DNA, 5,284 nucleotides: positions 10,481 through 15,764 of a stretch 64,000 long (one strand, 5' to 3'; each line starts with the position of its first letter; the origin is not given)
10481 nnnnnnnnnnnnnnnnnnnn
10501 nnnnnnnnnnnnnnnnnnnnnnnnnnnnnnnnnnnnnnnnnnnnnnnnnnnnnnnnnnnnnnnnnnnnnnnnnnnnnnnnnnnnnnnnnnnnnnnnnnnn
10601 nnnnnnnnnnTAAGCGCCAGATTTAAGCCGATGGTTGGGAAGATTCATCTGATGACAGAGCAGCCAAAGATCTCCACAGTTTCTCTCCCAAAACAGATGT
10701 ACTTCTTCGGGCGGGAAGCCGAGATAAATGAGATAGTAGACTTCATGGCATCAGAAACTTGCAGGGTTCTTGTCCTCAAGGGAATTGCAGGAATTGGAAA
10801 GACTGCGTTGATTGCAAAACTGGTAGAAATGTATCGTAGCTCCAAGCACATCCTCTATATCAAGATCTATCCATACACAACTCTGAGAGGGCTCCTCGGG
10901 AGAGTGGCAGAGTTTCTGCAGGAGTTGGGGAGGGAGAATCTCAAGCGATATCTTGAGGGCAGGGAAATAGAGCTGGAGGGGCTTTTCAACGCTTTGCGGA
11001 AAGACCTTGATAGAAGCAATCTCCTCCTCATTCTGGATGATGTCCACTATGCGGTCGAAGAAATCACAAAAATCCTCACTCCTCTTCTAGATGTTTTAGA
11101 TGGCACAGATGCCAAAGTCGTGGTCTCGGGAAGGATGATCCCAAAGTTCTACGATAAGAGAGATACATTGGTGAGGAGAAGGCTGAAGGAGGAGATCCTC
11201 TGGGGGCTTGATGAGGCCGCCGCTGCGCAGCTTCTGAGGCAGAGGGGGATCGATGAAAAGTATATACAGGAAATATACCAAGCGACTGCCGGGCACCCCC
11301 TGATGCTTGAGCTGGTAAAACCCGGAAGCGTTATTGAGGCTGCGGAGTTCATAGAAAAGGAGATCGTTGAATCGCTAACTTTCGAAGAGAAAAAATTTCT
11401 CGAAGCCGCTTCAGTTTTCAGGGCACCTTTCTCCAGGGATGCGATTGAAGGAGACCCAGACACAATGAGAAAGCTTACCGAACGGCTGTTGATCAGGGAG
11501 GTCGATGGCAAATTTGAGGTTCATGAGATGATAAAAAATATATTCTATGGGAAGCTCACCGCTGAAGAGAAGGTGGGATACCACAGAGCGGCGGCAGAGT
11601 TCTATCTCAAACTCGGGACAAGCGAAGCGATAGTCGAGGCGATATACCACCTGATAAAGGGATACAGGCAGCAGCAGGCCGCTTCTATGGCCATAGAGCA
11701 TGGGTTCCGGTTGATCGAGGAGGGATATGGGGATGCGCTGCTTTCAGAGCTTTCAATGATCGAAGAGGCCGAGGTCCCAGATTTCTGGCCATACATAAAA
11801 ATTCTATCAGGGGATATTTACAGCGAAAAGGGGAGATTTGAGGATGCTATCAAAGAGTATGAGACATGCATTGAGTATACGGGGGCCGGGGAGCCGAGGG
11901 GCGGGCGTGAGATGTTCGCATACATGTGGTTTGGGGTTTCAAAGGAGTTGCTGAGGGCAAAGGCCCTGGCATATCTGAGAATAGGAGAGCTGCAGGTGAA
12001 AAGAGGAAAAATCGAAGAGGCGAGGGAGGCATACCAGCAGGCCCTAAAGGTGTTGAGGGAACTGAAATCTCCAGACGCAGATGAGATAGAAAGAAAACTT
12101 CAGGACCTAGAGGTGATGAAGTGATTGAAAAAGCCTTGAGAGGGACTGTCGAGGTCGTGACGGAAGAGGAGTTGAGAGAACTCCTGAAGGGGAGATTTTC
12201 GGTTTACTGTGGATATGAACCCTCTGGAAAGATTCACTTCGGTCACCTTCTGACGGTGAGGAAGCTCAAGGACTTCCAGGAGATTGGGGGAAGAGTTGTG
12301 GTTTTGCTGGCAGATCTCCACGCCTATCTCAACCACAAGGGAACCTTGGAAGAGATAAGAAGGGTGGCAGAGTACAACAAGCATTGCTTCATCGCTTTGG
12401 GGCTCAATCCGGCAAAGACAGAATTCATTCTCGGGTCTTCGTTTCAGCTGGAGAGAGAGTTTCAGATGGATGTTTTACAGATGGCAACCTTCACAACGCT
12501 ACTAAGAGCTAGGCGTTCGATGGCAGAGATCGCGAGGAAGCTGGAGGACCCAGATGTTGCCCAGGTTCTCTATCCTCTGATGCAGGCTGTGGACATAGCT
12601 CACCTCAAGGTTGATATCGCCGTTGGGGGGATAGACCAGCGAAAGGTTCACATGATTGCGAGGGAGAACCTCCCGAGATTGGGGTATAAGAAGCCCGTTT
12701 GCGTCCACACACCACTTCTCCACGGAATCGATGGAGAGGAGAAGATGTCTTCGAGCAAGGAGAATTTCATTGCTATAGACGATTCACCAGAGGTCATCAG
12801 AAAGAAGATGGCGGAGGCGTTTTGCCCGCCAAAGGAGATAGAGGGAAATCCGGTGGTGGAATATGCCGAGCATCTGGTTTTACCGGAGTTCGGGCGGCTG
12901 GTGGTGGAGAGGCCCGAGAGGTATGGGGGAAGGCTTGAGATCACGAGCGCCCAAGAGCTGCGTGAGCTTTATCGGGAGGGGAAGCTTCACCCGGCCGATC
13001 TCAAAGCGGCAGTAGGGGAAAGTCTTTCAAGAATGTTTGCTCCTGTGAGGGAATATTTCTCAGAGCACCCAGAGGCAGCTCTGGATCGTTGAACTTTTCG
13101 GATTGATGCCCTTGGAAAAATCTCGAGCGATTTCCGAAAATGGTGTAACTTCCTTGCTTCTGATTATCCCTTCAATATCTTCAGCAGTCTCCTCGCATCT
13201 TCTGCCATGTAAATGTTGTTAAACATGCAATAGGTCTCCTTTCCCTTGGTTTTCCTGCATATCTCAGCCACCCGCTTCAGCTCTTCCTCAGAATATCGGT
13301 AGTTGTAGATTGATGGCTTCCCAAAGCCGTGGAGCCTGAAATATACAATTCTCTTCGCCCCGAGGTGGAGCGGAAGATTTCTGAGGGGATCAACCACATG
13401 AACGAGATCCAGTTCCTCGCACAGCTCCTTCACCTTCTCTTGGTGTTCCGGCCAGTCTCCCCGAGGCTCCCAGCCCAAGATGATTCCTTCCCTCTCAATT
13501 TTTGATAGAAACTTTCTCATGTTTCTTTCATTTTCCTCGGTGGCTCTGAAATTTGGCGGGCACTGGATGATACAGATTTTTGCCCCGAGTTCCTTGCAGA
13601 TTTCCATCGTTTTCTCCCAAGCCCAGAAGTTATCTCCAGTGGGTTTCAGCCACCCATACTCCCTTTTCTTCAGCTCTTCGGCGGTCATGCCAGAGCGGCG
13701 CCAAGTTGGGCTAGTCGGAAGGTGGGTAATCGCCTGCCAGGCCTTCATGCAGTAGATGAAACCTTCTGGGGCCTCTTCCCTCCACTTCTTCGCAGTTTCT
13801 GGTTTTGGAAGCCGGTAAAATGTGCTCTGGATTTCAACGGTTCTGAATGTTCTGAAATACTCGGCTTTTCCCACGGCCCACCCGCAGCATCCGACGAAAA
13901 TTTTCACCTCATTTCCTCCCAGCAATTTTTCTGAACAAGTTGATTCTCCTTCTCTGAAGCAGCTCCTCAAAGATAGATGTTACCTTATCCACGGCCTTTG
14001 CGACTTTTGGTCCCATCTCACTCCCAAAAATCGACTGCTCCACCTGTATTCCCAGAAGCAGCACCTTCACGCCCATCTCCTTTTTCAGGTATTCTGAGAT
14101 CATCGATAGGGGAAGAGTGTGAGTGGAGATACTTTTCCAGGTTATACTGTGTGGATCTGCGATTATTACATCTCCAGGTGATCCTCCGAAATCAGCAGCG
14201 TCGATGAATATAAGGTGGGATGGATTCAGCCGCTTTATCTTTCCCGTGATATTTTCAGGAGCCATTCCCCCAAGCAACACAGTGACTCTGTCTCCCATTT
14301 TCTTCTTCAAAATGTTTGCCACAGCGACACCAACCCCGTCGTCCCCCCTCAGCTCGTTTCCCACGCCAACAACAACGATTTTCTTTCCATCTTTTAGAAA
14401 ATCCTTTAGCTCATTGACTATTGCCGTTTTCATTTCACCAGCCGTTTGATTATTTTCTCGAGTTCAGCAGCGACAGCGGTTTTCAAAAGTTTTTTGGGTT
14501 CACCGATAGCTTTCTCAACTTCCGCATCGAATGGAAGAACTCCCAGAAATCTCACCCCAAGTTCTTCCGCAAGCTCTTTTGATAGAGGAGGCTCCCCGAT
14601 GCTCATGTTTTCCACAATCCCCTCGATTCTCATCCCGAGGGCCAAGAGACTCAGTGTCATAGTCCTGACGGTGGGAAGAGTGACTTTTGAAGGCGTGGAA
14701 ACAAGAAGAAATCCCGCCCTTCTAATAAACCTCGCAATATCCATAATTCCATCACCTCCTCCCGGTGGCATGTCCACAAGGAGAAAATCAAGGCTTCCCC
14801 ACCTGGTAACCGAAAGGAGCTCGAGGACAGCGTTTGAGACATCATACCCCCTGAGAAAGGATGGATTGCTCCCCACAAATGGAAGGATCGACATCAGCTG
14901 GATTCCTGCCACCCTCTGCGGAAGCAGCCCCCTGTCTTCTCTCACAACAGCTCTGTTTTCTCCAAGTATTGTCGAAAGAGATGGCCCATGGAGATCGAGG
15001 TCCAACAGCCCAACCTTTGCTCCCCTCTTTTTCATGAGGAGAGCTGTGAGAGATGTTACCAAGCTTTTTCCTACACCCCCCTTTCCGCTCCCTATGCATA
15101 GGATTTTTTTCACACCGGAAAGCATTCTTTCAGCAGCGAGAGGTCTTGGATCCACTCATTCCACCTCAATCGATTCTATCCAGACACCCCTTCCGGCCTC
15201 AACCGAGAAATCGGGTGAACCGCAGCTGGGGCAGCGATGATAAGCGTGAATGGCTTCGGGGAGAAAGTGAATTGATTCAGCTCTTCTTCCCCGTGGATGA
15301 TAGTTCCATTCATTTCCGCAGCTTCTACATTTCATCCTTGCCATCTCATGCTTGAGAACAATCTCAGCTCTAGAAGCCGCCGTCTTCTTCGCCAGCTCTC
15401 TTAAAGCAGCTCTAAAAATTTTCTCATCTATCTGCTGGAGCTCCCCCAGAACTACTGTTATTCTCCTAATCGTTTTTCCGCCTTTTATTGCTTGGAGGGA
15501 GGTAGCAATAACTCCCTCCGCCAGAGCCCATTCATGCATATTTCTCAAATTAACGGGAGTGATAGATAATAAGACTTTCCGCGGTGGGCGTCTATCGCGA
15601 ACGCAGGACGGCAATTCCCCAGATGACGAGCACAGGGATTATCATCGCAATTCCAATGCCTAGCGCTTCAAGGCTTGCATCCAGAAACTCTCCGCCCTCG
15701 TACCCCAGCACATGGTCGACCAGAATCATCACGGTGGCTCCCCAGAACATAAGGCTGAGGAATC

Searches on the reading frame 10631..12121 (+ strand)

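Call 5: search_protein_families(library=pfam, proteins=[window:10631-12121:+], max_evalue=0.01)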
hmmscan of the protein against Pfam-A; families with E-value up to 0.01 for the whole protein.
window:10631-12121:+ (497 aa): 27 families (the best 25 are shown)
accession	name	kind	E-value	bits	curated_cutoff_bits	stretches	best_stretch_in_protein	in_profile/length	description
PF01637.24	ATPase_2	-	1.5e-12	48.2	33.2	1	25-228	1-224/225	ATPase domain predominantly from Archaea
PF13401.12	AAA_22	-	8.7e-12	45.9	27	1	43-167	4-122/130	AAA domain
PF13191.12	AAA_16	-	2.6e-10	41.5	32.6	1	25-156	2-159/167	AAA ATPase domain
PF00515.34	TPR_1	-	8.3e-09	35.3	27.8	1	445-474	1-30/34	Tetratricopeptide repeat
PF13181.12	TPR_8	-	1.2e-08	34.9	25.7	2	392-416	6-30/34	Tetratricopeptide repeat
PF09976.15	TPR_21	-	2.1e-08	34.6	25.5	1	452-494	153-192/193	Tetratricopeptide repeat-like domain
PF00931.28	NB-ARC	-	2.1e-08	34.2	23.5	1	29-243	2-213/248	NB-ARC domain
PF07719.23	TPR_2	-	5.2e-08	32.9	27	1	445-473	1-29/34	Tetratricopeptide repeat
PF13414.12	TPR_11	-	6e-08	32.7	26.8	2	455-473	4-22/42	TPR repeat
PF25201.1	nSTAND6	-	1.2e-06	29.1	27.7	1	26-100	2-75/148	Novel STAND NTPase 6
PF13424.12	TPR_12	-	1.7e-06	28.5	30.1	1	445-482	3-40/77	Tetratricopeptide repeat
PF13174.12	TPR_6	-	4.5e-06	27.4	26.3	1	447-473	2-28/33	Tetratricopeptide repeat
PF13173.12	AAA_14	-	7e-06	26.5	27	1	45-186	3-116/129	AAA domain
PF13176.12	TPR_7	-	7.8e-05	22.9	27.9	0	447-476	1-30/36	Tetratricopeptide repeat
PF20703.3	nSTAND1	-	0.00013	22.2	27.1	1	22-138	13-124/379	Novel STAND NTPase 1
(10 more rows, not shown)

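Call 6: search_protein_families(library=ncbifam, proteins=[window:10631-12121:+], max_evalue=0.01)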
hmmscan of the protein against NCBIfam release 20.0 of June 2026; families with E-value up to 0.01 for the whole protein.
window:10631-12121:+ (497 aa): 9 families
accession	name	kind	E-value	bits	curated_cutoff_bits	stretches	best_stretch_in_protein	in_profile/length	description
NF040586.1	FxSxx_TPR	equivalog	3.7e-07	29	300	1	21-148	4-122/830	FxSxx-COOH system tetratricopeptide repeat protein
TIGR03903.1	TOMM_kin_cyc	equivalog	9.3e-05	20.4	705.75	0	116-229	621-733/1267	TOMM system kinase/cyclase fusion protein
NF041717.1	HaaA_phane_TPR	equivalog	0.0011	17.2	1125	0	18-62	96-146/882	cyclophane-containing RiPP biosynthesis TPR protein HaaT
TIGR02928.1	TIGR02928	subfamily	0.0012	17.8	181.3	1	24-149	16-150/366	orc1/cdc6 family replication initiation protein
NF003420.0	PRK04841.1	equivalog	0.0021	16.1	537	0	238-378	252-401/903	HTH-type transcriptional regulator MalT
TIGR00064.1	ftsY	equivalog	0.0027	17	260.7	1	37-71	72-106/279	signal recognition particle-docking protein FtsY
NF033762.1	social_mot_Tgl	equivalog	0.004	16.5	225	0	432-471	191-230/252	social motility TPR repeat lipoprotein Tgl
TIGR03597.1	GTPase_YqeH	equivalog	0.0045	16.2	297.4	0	29-86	139-197/361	ribosome biogenesis GTPase YqeH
NF053617.1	SARPRegAfsRStmc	equivalog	0.0046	14.9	1430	0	24-69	297-345/986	SARP-family global regulator AfsR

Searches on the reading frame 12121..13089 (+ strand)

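Call 5: search_protein_families(library=pfam, proteins=[window:12121-13089:+], max_evalue=0.01)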
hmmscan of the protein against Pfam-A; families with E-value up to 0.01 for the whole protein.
window:12121-13089:+ (323 aa): 2 families
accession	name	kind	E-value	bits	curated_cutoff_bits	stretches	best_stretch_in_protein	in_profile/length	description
PF00579.31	tRNA-synt_1b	-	2.9e-53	181.5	21.1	1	24-306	4-291/292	tRNA synthetases class I (W and Y)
PF01921.24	tRNA-synt_1f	-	0.00011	21.7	27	0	187-231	262-305/360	tRNA synthetases class I (K)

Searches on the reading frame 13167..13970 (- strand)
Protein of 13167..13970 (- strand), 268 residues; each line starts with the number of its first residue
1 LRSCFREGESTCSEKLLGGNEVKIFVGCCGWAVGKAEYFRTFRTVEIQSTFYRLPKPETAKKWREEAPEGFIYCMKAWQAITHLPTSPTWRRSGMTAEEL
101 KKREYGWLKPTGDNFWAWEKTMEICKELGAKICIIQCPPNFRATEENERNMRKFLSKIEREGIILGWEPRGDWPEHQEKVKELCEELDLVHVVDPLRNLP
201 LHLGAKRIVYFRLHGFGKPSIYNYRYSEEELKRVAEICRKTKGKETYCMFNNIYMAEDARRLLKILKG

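Call 8: search_protein_families(library=pfam, proteins=[window:13167-13970:-], max_evalue=0.001)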
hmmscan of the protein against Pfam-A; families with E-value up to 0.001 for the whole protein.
window:13167-13970:- (268 aa): 2 families
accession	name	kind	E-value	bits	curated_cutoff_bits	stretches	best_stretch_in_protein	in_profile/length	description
PF01904.24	DUF72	-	4.6e-41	141.7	25.3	1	37-263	13-215/217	Protein of unknown function DUF72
PF01261.30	AP_endonuc_2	-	0.00023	21.4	31.1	1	118-189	70-150/249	Xylose isomerase-like TIM barrel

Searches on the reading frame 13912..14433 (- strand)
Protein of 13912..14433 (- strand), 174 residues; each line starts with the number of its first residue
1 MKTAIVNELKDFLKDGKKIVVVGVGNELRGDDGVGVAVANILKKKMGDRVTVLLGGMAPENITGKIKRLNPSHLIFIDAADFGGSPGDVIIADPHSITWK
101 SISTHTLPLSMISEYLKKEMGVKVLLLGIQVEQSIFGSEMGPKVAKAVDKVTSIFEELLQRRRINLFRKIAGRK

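Call 44: search_protein_families(library=pfam, proteins=[window:13912-14433:-], max_evalue=0.0001)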
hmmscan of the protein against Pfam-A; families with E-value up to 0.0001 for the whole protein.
window:13912-14433:- (174 aa): 1 family
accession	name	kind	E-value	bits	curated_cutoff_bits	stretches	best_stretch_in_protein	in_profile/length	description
PF01750.23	HycI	-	1.7e-16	60.7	23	1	36-154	1-126/130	Hydrogenase maturation protease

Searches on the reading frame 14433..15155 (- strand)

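Call 44: search_protein_families(library=pfam, proteins=[window:14433-15155:-], max_evalue=0.0001)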
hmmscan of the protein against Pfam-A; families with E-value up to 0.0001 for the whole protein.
window:14433-15155:- (241 aa): 4 families
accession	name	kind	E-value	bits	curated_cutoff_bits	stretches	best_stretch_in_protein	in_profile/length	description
PF10609.15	ParA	-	1.1e-51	176.1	27.1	1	15-240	2-242/246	NUBPL iron-transfer P-loop NTPase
PF01656.29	CbiA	-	5.5e-12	46.2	25.4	1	20-219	2-121/125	CobQ/CobB/MinD/ParA nucleotide binding domain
PF09140.17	MipZ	-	4.6e-06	26.6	20.7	1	18-137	2-114/262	ATPase MipZ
PF00142.24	Fer4_NifH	-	6.3e-05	23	25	0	23-65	6-48/271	4Fe-4S iron sulfur cluster binding proteins, NifH/frxC family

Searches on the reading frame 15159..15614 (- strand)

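Call 44: search_protein_families(library=pfam, proteins=[window:15159-15614:-], max_evalue=0.0001)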
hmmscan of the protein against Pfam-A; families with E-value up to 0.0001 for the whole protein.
window:15159-15614:- (152 aa): 1 family
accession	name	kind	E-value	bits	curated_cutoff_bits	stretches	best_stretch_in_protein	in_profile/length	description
PF01155.25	HypA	-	5.5e-23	81.6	28.9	1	26-151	1-112/112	Hydrogenase/urease nickel incorporation, metallochaperone, hypA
